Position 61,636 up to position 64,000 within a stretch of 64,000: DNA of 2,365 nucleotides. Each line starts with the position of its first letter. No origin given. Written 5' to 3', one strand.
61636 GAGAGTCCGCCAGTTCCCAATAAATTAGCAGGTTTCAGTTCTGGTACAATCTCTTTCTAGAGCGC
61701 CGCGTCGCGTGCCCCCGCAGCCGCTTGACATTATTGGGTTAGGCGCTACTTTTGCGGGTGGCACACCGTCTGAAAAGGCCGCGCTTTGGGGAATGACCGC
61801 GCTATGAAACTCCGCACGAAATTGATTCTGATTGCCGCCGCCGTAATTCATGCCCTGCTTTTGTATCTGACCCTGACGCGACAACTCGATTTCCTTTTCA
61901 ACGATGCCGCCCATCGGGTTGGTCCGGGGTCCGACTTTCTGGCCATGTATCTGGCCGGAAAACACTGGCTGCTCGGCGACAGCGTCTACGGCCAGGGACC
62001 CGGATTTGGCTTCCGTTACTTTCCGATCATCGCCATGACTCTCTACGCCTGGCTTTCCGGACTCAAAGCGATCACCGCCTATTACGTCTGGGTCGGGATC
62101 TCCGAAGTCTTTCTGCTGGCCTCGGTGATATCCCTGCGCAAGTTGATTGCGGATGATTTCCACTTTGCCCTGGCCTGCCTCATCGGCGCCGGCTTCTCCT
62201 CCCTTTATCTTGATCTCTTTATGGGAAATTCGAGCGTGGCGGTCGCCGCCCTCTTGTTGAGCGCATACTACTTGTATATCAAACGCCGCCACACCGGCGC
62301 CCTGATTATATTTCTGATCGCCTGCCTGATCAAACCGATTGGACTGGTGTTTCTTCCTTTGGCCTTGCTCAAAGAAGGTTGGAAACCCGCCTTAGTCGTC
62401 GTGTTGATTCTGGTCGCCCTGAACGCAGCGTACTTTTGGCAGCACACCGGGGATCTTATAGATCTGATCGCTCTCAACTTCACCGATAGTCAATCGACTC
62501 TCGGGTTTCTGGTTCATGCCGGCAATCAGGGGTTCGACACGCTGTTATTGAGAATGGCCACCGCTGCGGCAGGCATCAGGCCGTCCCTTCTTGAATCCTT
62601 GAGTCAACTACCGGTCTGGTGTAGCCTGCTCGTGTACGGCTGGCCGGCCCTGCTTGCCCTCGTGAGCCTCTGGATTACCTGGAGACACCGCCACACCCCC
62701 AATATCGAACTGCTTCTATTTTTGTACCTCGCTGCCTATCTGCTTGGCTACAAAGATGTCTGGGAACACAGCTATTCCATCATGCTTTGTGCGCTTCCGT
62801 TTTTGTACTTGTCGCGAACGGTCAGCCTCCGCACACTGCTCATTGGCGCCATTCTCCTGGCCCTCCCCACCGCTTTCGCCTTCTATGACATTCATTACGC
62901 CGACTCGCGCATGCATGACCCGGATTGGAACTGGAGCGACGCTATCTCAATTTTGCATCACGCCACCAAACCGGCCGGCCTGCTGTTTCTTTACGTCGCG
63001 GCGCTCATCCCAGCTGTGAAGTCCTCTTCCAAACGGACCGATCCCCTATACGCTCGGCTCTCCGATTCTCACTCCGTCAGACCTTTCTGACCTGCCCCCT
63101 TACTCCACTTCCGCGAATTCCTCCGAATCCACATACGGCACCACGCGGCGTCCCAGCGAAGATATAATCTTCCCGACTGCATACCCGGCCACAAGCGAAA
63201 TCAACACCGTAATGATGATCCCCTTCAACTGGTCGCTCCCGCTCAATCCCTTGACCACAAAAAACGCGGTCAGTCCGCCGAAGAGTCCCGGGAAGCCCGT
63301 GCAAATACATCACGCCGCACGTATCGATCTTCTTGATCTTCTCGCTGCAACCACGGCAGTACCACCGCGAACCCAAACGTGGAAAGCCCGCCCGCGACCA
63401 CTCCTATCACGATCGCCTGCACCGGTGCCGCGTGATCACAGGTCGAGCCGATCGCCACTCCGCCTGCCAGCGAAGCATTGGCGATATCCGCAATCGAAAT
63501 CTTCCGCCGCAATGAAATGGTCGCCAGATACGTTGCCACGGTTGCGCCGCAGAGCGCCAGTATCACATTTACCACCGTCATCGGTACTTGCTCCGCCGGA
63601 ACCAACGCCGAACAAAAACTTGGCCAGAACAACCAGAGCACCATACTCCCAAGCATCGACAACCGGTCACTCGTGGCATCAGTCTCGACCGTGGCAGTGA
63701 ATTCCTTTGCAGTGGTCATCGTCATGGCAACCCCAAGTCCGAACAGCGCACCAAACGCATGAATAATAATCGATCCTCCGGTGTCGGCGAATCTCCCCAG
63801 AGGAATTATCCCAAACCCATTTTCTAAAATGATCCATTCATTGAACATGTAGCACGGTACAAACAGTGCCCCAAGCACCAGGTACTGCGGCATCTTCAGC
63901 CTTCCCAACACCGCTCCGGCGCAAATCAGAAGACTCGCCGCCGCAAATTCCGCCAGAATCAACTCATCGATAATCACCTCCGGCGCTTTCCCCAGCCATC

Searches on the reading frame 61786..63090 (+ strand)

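Call 84: search_protein_families(library=pfam, proteins=[window:61786-63090:+], max_evalue=0.001)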
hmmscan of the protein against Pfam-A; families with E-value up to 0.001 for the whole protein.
window:61786-63090:+ (434 aa): 1 family
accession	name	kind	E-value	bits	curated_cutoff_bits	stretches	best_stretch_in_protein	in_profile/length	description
PF09594.16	GT87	-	8.6e-08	32.7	25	1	80-317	4-229/237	Glycosyltransferase family 87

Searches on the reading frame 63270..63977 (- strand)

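Call 84: search_protein_families(library=pfam, proteins=[window:63270-63977:-], max_evalue=0.001)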
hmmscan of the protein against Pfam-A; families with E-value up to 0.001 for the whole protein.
window:63270-63977:- (235 aa): 1 family
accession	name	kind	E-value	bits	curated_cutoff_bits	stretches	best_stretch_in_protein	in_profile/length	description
PF00909.26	Ammonium_transp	-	2.2e-34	119.3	23.2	1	9-213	92-302/399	Ammonium Transporter Family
